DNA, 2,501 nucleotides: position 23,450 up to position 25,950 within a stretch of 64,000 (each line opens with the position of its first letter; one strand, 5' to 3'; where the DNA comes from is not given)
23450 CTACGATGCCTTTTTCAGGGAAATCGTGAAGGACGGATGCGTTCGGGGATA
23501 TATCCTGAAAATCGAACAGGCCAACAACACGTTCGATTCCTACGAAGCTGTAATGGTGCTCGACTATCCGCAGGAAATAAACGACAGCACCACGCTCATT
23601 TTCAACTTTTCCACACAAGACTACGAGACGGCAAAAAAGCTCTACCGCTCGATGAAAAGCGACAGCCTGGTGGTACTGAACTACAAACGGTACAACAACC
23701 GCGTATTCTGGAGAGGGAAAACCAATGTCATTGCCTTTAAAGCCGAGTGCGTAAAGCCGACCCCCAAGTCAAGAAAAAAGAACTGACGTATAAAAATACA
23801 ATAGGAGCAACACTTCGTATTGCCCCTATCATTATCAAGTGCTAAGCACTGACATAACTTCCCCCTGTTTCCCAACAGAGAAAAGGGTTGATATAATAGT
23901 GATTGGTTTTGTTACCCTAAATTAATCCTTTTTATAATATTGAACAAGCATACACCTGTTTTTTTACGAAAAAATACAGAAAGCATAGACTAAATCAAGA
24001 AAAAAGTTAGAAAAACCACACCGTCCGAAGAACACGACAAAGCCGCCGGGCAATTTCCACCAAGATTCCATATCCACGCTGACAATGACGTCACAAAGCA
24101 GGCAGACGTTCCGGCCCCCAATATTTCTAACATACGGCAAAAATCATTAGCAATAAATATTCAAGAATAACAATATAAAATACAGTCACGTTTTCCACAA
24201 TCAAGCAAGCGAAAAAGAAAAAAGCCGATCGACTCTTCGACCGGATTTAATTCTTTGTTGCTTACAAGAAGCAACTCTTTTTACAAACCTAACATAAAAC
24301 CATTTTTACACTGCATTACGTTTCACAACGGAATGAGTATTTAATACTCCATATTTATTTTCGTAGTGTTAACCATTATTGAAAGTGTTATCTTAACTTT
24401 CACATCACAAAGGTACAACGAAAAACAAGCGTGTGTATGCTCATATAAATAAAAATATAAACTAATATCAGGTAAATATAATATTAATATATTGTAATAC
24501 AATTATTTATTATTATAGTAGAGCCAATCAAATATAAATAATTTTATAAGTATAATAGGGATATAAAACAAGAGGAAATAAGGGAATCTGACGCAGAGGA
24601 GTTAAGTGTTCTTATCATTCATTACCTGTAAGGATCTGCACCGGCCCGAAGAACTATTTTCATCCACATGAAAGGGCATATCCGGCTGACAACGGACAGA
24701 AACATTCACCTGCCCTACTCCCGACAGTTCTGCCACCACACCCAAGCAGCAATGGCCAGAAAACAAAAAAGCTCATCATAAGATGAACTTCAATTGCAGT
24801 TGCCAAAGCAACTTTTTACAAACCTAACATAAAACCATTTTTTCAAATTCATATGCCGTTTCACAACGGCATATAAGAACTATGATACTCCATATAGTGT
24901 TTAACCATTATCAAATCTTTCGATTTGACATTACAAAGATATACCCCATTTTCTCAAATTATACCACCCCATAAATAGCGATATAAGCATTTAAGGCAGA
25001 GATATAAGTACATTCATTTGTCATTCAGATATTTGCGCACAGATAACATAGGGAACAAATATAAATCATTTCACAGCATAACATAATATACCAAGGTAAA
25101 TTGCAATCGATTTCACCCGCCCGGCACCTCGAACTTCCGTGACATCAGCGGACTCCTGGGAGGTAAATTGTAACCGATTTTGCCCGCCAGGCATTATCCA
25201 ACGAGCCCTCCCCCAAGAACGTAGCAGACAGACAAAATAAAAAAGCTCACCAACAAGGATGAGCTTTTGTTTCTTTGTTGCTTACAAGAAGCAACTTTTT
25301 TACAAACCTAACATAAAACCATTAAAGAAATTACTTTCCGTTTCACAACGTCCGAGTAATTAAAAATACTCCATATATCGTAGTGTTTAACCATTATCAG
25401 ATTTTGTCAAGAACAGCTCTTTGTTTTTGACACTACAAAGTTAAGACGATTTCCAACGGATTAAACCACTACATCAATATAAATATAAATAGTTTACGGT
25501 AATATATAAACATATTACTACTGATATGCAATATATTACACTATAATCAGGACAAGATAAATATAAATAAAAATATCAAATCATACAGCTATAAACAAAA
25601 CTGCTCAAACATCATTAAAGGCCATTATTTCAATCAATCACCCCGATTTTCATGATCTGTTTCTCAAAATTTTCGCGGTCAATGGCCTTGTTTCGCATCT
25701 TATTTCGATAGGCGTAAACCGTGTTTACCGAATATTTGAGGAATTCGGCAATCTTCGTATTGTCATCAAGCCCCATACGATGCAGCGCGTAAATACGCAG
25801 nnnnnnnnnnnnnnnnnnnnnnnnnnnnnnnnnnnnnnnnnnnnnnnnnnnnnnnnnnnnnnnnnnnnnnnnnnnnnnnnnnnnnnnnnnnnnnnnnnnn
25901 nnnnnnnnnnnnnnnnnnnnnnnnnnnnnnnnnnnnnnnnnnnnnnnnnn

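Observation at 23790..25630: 1.8 kb ORF-free AT-rich region with three tandem paralogous units, each ending in a double intrinsic terminator. Candidate tandem sRNA or small-peptide gene cluster.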

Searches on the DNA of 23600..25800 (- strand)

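Call 4: search_rna_families(source=window, start=23600, end=25800, threshold=evalue, max_evalue=10, show_alignments=3)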
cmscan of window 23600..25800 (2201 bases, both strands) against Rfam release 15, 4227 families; matches with E-value up to 10: 9.
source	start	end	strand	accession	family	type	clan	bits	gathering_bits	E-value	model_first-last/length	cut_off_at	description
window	25237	25347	-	RF01859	Phe_leader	Cis-reg; leader;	-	25.2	55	0.24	1-125/125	no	Phenylalanine leader peptide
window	25358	25399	-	RF00227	FIE3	Cis-reg;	-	23.4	40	3.3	1-65/65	no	FIE3 (ftz instability element 3') element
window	25268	25367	-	RF02535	ODC_IRES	Cis-reg; IRES;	-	22.1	44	1.6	1-142/142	no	ODC internal ribosome entry site (IRES)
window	23795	23831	-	RF04343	Plastid-psbA-2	Cis-reg;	CL00153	19.1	55.8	2.5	1-60/60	no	Plastid-psbA-2 3UTR RNA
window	25232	25270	-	RF00489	ctRNA_p42d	Gene; antisense;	-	16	50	6.8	1-46/46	no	ctRNA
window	25266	25306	+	RF02350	psRNA6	Gene; sRNA;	-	11.5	60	3.2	1-333/333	no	Nitrosomonas sRNA psRNA6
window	25420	25489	+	RF02350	psRNA6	Gene; sRNA;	-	11.3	60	3.5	1-333/333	no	Nitrosomonas sRNA psRNA6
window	23918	23975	-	RF02777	OppA_thermometer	Cis-reg; thermoregulator;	-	11.2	290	5.7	1-304/304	no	OppA 5' UTR thermometer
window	24488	24531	-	RF02350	psRNA6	Gene; sRNA;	-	10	60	9.3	1-333/333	no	Nitrosomonas sRNA psRNA6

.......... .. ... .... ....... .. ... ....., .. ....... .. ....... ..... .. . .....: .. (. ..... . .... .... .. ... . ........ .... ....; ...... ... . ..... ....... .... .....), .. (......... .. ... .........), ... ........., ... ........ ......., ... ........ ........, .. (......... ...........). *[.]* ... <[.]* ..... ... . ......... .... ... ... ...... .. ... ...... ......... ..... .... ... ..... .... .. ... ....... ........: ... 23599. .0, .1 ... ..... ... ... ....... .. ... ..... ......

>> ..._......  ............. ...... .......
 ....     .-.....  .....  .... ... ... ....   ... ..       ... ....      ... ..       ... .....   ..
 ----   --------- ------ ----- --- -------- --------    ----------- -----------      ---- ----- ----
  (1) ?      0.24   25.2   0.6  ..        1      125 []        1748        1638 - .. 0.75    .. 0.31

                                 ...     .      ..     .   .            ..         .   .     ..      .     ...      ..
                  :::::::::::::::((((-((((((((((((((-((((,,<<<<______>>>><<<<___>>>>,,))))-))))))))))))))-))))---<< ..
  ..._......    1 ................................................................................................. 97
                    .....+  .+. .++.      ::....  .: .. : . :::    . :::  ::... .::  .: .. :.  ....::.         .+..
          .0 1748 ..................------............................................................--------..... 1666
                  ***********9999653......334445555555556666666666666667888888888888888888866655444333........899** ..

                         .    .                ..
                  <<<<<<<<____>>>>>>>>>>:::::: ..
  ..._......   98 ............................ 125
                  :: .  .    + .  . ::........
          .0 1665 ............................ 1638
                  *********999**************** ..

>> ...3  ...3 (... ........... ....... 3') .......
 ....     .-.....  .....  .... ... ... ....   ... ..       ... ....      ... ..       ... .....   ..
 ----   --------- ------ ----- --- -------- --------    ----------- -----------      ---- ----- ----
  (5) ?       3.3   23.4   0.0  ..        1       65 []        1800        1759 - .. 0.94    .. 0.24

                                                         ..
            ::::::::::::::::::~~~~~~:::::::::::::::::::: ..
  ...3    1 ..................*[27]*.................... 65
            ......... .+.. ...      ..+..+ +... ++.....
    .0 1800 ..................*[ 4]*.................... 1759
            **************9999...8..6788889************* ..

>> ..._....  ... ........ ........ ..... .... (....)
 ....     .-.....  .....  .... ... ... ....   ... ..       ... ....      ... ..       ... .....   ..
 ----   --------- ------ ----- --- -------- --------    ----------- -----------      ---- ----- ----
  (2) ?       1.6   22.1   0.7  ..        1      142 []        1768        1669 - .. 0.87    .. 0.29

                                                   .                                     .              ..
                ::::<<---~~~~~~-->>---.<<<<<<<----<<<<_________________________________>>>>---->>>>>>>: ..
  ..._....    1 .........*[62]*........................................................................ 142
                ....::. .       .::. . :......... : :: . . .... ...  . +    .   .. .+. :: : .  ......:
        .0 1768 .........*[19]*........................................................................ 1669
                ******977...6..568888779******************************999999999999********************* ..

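Call 41: build_rna_model(alignment_id=A2, structure=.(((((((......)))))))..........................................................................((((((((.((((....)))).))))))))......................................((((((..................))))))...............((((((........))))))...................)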
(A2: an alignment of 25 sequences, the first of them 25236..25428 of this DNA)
Model R1 built from alignment A2 (25 sequences, 247 columns); structure: as given.
model positions 199; base pairs 30; branch points 3; effective number of sequences 2.07; information 0.59 bits per position. Calibrated on 0.2 Mb of random sequence (short: E-values are rough).
structure used (alignment columns):
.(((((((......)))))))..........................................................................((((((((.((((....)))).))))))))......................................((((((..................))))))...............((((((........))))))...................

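Call 42: search_with_rna_model(model_id=R1, sources=[window, L001, L002, L003, L004, L005, L006, L007, L008, L009, L010, L011, L012, L013, L014, L015, L016, L017, L018, L019, L020], max_evalue=1)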
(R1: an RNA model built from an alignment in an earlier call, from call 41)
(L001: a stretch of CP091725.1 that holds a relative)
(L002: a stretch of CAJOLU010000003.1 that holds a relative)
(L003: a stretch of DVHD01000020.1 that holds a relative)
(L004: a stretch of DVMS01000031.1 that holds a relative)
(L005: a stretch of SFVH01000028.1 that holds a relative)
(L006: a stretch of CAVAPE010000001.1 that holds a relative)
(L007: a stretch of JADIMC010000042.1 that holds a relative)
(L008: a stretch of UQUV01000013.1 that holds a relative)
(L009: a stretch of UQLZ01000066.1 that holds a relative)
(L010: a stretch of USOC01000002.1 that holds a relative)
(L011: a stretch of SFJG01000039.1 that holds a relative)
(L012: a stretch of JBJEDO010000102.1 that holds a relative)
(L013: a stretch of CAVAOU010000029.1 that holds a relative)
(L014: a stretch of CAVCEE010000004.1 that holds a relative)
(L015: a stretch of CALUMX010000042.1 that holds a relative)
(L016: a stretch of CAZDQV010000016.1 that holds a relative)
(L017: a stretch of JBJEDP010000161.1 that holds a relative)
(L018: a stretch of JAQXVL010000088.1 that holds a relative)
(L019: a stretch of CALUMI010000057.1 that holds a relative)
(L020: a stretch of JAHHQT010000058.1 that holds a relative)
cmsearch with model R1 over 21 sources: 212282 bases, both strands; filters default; matches with E-value up to 1: 37.
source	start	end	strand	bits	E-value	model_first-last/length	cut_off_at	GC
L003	682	885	+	206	2.6e-38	1-199/199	no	0.34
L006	5332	5524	+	203.1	9.8e-38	1-199/199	no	0.33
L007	528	732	-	202.4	1.3e-37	1-199/199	no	0.35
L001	1283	1476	+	200.9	2.5e-37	1-199/199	no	0.34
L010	6786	6985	-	200.9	2.6e-37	1-199/199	no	0.32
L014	446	638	+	199.6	4.7e-37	1-199/199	no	0.34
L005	4823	5018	-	199.4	5.1e-37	1-199/199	no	0.31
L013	2918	3110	-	198.3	8.3e-37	1-199/199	no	0.33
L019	312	515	-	196.1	2.3e-36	1-199/199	no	0.33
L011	6891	7096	+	193.9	6.4e-36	1-199/199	no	0.32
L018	5917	6125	+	190.6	2.8e-35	1-199/199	no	0.31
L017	5907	6114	-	189.7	4.2e-35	1-199/199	no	0.32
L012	4160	4368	+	189.1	5.5e-35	1-199/199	no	0.31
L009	326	526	-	181.4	1.9e-33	1-199/199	no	0.28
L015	1700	1892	-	178.2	7.9e-33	1-199/199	no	0.32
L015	2546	2746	-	163.5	6.3e-30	1-199/199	no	0.37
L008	4737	4929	+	158.6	5.9e-29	1-199/199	no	0.31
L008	5803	5988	+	151.5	1.5e-27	1-199/199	no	0.33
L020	4235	4438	+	149.1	4.4e-27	1-199/199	no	0.31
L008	5190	5360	+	127.3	9.1e-23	1-199/199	no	0.32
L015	3313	3506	-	109.6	2.8e-19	1-199/199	no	0.34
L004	3249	3455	+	106.5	1.2e-18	1-199/199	no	0.31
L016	2723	2875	+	27.7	0.0044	1-199/199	no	0.33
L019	67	348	+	24.7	0.017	1-199/199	no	0.45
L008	6286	6449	+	22.9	0.039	1-199/199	no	0.32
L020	4403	4559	-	22.8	0.041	1-199/199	no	0.37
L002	6432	6577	-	21.6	0.071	1-199/199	no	0.38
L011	6803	6910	-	20.5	0.12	1-199/199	no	0.29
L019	496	604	+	18.4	0.3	1-199/199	no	0.27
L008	4893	5060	-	17.3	0.49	1-199/199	no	0.35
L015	2436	2581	+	16.3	0.77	1-199/199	no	0.49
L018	5766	5936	-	16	0.91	1-199/199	no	0.27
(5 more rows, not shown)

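Call 57: search_with_rna_model(model_id=R1, sources=[L021, L022, L023, L024, L025, L026], max_evalue=10, show_alignments=4)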
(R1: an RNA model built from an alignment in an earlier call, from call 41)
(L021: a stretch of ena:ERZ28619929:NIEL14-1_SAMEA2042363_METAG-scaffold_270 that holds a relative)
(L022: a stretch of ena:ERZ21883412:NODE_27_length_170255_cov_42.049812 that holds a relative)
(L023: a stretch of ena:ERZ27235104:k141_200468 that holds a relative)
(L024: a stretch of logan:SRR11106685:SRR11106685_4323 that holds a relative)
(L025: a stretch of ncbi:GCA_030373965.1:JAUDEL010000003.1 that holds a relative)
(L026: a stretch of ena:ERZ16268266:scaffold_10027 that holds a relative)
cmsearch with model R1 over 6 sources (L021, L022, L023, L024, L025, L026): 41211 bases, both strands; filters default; matches with E-value up to 10: 0.
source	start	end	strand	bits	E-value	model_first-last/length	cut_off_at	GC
